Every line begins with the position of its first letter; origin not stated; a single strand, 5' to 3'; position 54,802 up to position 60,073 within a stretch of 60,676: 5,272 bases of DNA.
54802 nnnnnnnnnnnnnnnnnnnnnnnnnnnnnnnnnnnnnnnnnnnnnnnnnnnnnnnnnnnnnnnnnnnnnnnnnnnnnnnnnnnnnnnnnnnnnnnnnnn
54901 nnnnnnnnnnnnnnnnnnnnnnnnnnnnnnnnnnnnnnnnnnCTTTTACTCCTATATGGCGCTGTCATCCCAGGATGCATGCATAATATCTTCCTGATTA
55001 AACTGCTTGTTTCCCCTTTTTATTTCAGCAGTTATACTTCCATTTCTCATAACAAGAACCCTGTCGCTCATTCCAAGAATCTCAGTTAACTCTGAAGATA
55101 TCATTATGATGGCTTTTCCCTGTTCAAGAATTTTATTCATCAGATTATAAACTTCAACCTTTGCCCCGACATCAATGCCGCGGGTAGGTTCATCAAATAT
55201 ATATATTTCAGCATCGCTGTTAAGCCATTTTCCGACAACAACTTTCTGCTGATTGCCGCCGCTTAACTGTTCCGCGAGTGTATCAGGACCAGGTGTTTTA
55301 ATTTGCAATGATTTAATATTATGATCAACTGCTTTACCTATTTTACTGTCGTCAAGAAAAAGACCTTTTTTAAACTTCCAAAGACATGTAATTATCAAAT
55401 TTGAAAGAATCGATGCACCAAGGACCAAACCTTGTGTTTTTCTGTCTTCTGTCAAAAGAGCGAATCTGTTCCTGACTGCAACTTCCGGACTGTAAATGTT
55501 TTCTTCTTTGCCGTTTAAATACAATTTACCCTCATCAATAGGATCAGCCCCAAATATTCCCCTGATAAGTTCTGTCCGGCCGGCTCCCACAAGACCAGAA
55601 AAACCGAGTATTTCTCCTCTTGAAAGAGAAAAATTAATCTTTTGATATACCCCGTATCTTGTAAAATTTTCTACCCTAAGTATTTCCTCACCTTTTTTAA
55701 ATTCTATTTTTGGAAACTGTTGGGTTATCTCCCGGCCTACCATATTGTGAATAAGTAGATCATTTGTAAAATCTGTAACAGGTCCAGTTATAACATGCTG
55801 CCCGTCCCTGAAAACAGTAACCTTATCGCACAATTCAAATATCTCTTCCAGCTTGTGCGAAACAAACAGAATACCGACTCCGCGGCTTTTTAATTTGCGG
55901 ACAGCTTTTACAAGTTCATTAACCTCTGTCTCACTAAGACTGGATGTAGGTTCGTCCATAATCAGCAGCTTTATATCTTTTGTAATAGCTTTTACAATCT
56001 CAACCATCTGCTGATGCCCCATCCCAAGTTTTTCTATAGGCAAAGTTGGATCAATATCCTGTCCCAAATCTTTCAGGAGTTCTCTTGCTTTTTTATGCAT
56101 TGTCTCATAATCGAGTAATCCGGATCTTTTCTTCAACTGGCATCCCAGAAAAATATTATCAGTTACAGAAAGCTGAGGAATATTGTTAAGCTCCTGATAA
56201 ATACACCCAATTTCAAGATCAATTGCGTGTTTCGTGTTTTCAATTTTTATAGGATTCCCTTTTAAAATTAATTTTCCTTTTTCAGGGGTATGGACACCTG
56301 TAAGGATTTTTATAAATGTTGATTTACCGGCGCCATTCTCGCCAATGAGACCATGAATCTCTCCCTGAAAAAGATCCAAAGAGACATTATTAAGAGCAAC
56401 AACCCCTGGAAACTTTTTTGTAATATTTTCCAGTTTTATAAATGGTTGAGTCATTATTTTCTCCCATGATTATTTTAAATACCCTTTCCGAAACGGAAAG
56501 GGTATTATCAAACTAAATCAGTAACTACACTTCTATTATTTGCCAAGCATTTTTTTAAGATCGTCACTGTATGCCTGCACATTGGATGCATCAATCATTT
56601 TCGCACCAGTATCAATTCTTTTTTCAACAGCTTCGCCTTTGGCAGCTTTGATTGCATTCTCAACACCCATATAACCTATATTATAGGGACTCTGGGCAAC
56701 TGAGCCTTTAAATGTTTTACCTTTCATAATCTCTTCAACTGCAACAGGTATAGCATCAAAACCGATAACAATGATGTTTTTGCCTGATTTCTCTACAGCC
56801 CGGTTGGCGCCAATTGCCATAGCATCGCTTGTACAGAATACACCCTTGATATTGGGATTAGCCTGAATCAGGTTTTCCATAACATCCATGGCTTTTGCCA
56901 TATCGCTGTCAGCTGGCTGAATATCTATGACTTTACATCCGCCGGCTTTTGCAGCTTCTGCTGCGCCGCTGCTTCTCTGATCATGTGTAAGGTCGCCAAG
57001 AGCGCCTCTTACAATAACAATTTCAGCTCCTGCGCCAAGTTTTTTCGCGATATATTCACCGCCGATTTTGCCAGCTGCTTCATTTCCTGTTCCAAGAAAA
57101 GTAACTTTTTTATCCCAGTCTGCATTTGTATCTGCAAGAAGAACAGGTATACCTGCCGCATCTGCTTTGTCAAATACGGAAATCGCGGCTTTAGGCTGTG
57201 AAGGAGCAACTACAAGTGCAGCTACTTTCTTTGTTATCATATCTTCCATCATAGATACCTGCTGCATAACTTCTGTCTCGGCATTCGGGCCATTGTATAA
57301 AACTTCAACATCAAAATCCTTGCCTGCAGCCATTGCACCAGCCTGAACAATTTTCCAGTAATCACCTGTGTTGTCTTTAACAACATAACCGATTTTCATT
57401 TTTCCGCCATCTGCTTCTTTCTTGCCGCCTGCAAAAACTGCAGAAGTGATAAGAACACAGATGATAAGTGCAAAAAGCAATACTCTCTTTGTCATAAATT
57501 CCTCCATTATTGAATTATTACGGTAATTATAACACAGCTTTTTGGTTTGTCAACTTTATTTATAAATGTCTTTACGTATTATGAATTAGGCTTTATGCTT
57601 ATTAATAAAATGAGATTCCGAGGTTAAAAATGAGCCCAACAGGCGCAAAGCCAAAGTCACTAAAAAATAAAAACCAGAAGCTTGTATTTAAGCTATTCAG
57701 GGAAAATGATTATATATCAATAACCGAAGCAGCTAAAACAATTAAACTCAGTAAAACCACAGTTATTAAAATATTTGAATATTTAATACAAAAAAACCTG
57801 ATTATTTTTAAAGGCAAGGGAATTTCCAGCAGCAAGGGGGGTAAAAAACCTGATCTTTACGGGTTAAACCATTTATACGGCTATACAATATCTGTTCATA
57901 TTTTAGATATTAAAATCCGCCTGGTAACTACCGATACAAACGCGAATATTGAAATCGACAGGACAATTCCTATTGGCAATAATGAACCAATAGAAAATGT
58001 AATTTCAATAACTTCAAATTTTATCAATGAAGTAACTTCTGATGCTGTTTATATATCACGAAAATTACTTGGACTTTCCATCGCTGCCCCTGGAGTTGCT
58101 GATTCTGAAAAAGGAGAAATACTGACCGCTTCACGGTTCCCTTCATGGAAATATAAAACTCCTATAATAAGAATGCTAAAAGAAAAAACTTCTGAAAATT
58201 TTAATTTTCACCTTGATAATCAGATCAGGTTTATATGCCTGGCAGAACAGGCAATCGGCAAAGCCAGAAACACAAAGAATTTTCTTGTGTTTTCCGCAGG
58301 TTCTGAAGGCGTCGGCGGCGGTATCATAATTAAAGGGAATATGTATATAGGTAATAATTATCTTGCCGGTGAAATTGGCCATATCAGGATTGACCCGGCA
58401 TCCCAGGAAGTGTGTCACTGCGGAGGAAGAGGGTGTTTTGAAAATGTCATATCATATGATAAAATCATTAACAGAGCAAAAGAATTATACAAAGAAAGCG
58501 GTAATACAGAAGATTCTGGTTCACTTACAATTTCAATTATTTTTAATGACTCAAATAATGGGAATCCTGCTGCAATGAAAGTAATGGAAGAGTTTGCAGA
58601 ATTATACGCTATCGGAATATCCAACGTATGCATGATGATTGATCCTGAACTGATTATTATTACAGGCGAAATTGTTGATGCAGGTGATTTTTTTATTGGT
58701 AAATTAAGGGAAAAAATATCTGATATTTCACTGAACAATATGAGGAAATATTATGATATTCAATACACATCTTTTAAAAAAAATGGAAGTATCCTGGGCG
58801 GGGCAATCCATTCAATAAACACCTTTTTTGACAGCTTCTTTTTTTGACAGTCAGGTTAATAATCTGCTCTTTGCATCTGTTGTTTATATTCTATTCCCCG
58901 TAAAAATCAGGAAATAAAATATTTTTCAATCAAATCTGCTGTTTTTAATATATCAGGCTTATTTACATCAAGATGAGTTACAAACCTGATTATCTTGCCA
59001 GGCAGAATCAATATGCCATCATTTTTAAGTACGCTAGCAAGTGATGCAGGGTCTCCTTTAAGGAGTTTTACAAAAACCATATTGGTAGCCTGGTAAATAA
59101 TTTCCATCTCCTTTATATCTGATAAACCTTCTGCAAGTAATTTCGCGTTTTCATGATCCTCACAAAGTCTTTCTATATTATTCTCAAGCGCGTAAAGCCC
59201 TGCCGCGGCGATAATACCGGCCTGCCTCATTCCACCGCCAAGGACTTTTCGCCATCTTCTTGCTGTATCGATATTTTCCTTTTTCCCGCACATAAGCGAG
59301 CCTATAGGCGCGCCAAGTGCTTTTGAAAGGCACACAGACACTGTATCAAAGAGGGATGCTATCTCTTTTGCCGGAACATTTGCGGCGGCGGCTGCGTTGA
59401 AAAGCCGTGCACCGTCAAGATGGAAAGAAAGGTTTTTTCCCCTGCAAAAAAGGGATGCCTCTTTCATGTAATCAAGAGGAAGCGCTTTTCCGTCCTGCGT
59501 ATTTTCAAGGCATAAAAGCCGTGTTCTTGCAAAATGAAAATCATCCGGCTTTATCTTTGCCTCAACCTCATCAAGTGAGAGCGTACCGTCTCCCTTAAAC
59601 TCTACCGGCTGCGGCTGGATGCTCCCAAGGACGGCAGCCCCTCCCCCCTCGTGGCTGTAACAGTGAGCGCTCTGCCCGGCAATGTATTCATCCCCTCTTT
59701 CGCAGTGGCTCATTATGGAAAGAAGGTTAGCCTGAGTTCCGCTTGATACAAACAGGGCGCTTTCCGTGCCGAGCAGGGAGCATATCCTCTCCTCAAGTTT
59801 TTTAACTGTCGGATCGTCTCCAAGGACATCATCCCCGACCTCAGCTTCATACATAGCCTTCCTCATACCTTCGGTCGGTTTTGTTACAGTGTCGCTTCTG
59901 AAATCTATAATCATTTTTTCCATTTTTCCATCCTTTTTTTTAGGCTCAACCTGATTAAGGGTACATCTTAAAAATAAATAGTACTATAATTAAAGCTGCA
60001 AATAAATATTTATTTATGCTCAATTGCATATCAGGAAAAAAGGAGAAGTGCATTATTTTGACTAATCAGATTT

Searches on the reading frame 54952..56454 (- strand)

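Call 40: search_protein_families(library=pfam, proteins=[window:54952-56454:-], max_evalue=0.00001)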
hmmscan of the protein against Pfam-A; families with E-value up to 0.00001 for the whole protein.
window:54952-56454:- (500 aa): 2 families
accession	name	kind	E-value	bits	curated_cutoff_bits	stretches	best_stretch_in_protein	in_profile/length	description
PF00005.33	ABC_tran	-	1.6e-47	162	25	2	21-171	1-137/137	ABC transporter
PF13304.12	AAA_21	-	1.1e-10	42.5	27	0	33-52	1-20/304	AAA domain, putative AbiEii toxin, Type IV TA system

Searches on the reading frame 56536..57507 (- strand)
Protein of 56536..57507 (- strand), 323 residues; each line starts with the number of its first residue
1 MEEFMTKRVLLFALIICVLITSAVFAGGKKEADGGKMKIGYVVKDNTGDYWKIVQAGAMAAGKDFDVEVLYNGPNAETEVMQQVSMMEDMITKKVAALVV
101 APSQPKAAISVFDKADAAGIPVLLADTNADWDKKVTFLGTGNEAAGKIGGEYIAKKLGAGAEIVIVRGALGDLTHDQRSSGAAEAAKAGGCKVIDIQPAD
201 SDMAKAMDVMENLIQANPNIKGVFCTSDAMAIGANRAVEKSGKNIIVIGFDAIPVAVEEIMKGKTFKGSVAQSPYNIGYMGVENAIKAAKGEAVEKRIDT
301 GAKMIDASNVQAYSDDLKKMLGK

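Call 40: search_protein_families(library=pfam, proteins=[window:56536-57507:-], max_evalue=0.00001)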
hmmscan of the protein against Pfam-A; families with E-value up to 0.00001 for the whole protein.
window:56536-57507:- (323 aa): 3 families
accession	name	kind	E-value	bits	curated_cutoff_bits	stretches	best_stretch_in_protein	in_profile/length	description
PF13407.12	Peripla_BP_4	-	1.1e-56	192.6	35.1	1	39-292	1-257/258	Periplasmic binding protein domain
PF00532.27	Peripla_BP_1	-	7.4e-18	65.4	22.2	1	37-252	2-219/281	Periplasmic binding proteins and sugar binding domain of LacI family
PF13377.12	Peripla_BP_3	-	1e-06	29.4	26.5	0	168-290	19-146/167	Periplasmic binding protein-like domain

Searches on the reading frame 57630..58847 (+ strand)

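Call 43: search_protein_families(library=ncbifam, proteins=[window:57630-58847:+], max_evalue=1e-20)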
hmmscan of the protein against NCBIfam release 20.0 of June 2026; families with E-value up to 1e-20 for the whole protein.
window:57630-58847:+ (405 aa): 3 families
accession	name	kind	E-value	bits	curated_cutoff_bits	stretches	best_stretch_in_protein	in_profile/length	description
NF047937.1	TransRegNagC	equivalog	7.4e-42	143.9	650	1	12-389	9-378/399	DNA-binding transcriptional regulator NagC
NF049930.1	TransRegMlc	equivalog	4.5e-33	115.1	530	1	11-393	13-388/405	sugar metabolism global transcriptional regulator Mlc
TIGR00744.1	ROK_glcA_fam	subfamily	5.9e-33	114.5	260.35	1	89-393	3-306/318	ROK family glucokinase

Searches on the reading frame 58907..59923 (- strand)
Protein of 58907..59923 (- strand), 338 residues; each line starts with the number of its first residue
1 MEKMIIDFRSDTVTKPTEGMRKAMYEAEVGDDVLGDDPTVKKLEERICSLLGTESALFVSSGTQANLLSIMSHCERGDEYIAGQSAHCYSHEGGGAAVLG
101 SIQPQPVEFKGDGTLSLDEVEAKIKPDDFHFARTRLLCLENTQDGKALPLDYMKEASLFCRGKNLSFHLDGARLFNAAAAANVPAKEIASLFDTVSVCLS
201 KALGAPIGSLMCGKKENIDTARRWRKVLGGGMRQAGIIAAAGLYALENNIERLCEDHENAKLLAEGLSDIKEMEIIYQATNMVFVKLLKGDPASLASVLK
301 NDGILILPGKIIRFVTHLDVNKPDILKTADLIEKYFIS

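Call 43: search_protein_families(library=ncbifam, proteins=[window:58907-59923:-], max_evalue=1e-20)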
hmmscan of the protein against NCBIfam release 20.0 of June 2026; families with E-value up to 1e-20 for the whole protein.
window:58907-59923:- (338 aa): 2 families
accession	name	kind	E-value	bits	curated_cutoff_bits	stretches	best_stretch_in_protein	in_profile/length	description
NF007825.0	PRK10534.1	equivalog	1.6e-136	454.7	312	1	5-332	1-327/333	low-specificity L-threonine aldolase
NF041359.1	GntG_guanitoxin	subfamily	2.3e-135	451.2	230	1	1-333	1-342/343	GntG family PLP-dependent aldolase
